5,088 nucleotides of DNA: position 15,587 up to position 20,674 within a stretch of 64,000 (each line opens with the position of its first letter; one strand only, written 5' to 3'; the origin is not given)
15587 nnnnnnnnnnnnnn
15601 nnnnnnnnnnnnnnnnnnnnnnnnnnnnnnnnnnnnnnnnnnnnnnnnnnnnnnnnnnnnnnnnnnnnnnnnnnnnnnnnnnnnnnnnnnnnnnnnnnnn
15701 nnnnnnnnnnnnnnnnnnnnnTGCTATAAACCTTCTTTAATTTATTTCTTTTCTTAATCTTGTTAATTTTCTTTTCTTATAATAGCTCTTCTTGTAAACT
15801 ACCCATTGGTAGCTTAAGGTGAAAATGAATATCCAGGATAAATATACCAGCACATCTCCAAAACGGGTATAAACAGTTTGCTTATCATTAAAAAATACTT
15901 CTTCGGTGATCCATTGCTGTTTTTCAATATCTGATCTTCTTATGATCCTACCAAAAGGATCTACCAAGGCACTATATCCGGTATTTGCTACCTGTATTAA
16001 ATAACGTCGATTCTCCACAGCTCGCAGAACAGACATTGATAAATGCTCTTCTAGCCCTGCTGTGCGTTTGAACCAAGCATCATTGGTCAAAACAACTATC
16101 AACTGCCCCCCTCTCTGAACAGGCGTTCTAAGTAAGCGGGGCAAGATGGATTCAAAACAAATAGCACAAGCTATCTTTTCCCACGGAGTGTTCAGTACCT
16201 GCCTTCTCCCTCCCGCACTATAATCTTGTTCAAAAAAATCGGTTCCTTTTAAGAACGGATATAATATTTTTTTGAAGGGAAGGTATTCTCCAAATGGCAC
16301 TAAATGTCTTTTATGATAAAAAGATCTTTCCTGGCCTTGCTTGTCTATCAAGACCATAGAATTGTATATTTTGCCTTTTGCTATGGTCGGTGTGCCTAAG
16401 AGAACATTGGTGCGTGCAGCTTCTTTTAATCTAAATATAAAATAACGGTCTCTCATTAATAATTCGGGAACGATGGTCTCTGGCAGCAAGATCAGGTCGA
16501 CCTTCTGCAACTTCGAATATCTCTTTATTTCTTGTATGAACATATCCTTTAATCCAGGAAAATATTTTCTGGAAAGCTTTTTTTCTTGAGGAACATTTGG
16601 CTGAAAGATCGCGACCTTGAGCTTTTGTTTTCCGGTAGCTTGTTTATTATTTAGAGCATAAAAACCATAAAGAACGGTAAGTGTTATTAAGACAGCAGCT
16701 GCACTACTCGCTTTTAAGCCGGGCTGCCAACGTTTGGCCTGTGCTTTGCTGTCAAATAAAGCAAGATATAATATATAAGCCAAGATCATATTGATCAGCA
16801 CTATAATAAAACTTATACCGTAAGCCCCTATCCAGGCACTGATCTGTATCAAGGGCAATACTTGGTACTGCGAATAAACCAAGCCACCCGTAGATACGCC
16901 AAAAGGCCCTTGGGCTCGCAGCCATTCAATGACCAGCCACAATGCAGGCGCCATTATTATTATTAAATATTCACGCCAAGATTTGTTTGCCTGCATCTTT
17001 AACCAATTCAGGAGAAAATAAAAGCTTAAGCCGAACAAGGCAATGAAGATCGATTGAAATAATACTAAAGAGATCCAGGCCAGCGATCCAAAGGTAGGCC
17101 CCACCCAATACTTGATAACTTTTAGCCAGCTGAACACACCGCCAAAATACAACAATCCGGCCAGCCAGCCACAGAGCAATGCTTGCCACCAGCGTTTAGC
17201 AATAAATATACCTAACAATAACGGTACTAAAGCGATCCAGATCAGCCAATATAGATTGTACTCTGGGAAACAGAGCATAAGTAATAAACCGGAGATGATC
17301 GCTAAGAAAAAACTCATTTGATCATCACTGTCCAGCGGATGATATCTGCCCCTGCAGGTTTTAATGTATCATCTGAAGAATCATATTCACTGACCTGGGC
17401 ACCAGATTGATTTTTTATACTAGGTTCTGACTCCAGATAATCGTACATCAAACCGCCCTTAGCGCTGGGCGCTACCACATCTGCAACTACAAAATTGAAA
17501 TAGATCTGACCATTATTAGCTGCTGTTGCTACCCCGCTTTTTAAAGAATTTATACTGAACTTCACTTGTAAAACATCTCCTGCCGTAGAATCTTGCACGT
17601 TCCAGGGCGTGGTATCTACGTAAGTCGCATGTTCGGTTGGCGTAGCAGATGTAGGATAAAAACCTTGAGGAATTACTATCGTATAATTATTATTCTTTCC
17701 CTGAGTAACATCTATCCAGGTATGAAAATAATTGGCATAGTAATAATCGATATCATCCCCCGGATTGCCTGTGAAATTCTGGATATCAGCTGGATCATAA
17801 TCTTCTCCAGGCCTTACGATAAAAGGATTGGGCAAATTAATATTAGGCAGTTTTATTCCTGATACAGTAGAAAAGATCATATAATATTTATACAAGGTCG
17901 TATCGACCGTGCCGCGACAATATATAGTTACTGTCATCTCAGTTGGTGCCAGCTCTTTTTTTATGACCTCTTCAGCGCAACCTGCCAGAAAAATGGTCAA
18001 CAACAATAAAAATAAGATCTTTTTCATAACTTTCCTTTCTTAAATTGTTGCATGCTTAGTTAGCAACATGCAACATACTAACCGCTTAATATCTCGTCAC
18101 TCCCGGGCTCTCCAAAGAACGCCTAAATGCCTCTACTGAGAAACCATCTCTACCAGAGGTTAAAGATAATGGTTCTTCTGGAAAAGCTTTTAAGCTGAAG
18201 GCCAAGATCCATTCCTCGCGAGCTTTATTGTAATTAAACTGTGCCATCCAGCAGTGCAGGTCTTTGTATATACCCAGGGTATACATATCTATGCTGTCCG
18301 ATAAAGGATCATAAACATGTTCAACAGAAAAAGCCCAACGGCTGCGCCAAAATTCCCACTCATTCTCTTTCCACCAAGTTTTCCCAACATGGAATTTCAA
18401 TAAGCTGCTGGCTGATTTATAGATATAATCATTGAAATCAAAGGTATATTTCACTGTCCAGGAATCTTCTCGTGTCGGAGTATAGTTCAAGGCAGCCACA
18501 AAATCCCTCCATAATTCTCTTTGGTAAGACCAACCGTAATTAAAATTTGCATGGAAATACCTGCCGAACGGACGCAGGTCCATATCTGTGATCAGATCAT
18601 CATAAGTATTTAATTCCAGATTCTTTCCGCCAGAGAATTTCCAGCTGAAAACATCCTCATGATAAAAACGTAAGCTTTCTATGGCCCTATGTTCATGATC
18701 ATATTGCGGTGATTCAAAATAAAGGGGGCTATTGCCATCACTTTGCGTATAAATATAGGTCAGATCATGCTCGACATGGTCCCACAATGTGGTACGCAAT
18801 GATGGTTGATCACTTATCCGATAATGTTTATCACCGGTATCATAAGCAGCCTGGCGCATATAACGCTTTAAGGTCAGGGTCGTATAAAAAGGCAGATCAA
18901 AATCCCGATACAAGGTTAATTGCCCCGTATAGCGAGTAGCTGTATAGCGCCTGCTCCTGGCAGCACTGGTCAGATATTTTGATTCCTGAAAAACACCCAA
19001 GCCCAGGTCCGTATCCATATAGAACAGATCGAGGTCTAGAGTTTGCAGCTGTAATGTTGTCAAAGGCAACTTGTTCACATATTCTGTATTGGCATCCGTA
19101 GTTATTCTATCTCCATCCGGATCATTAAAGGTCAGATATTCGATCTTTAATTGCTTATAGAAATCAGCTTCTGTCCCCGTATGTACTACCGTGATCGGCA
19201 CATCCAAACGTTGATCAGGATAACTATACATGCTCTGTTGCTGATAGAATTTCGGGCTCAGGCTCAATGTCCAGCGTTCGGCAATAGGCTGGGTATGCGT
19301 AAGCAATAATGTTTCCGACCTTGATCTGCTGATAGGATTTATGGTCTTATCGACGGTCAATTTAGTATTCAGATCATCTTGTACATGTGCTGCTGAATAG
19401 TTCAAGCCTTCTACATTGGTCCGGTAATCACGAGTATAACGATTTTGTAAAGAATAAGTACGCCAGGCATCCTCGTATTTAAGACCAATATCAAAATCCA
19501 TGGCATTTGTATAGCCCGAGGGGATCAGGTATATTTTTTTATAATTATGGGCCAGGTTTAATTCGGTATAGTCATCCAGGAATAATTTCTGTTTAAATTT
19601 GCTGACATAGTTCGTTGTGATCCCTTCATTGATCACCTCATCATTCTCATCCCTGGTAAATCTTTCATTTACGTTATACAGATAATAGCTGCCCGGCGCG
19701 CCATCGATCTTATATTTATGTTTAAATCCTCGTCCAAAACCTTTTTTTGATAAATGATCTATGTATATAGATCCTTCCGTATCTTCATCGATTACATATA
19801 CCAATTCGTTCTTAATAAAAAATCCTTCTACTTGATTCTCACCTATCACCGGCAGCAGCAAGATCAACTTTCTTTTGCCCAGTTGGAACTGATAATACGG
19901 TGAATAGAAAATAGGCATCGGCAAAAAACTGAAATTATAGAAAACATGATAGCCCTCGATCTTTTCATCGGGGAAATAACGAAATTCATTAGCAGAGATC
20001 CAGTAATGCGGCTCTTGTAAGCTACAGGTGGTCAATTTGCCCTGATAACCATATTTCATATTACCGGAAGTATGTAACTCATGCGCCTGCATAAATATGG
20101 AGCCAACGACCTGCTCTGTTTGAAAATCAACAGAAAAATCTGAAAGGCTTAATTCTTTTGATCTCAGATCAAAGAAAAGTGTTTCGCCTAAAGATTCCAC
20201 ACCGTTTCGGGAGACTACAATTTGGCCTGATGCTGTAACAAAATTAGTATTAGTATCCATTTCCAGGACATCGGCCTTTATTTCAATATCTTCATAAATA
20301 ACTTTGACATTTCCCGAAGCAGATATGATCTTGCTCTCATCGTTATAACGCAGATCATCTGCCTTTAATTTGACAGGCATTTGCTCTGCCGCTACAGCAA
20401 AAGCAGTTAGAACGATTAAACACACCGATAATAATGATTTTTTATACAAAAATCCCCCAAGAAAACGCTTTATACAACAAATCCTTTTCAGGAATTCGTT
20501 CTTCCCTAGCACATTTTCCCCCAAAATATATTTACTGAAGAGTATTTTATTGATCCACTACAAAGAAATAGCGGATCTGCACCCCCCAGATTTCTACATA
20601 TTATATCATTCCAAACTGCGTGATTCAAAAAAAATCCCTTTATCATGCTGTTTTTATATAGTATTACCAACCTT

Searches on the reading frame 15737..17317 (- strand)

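Call 7: search_protein_families(library=pfam, proteins=[window:15737-17317:-], max_evalue=0.001)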
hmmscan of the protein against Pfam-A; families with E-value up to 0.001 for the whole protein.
window:15737-17317:- (526 aa): 2 families
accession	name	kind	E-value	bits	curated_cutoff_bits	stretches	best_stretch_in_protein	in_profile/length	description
PF20154.4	LNT_N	-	8.7e-28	97.9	27.1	1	9-177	1-158/159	Apolipoprotein N-acyltransferase N-terminal domain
PF00795.27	CN_hydrolase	-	1.1e-26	94.2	23.2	1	234-473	1-245/256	Carbon-nitrogen hydrolase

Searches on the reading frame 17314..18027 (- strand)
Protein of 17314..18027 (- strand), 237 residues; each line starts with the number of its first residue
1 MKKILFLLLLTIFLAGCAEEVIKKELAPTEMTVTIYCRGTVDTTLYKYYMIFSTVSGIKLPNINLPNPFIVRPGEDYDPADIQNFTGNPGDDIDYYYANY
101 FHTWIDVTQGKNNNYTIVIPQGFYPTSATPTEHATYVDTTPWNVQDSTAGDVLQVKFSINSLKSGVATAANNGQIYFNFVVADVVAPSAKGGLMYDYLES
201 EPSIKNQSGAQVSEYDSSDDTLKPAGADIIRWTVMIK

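Call 7: search_protein_families(library=pfam, proteins=[window:17314-18027:-], max_evalue=0.001)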
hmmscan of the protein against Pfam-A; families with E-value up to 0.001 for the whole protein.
window:17314-18027:- (237 aa): 1 family
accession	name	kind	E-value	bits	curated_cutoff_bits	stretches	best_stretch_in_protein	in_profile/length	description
PF08139.17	LPAM_1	-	0.00015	22.4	20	1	1-18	1-18/18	Prokaryotic membrane lipoprotein lipid attachment site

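Call 91: find_encoding_contigs(protein=window:17314-18027:-, flank=10000, max_places=6)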
Protein window:17314-18027:- (237 aa): no gene with exactly this product is on record in the collection.

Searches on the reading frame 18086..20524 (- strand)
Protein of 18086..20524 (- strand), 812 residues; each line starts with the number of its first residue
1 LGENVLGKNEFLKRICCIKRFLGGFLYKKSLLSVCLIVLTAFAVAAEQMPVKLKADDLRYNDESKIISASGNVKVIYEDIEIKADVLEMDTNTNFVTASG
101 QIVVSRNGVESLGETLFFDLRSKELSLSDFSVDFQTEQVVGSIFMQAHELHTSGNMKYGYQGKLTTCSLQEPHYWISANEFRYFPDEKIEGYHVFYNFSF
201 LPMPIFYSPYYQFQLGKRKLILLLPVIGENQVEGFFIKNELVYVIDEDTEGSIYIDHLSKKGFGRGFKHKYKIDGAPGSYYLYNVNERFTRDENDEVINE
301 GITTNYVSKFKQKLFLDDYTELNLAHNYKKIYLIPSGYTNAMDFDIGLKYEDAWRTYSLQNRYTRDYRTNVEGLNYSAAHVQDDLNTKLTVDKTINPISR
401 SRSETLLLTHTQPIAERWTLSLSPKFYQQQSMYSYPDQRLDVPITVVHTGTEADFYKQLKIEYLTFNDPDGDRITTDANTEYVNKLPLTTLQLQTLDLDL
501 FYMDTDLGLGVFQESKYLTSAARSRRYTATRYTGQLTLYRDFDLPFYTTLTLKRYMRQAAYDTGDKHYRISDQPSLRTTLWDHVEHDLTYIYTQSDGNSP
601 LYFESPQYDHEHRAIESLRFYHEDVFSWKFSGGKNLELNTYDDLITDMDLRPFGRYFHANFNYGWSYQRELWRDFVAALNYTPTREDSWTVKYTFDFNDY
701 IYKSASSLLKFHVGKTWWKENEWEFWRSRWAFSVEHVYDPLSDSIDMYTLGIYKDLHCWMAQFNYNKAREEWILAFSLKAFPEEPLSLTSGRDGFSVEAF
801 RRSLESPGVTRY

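Call 7: search_protein_families(library=pfam, proteins=[window:18086-20524:-], max_evalue=0.001)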
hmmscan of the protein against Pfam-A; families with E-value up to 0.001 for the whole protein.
window:18086-20524:- (812 aa): 1 family
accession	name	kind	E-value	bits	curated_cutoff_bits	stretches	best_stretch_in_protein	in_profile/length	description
PF03968.19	LptD_N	-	0.00098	19.8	20.4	0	53-108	2-68/113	LptA/(LptD N-terminal domain) LPS transport protein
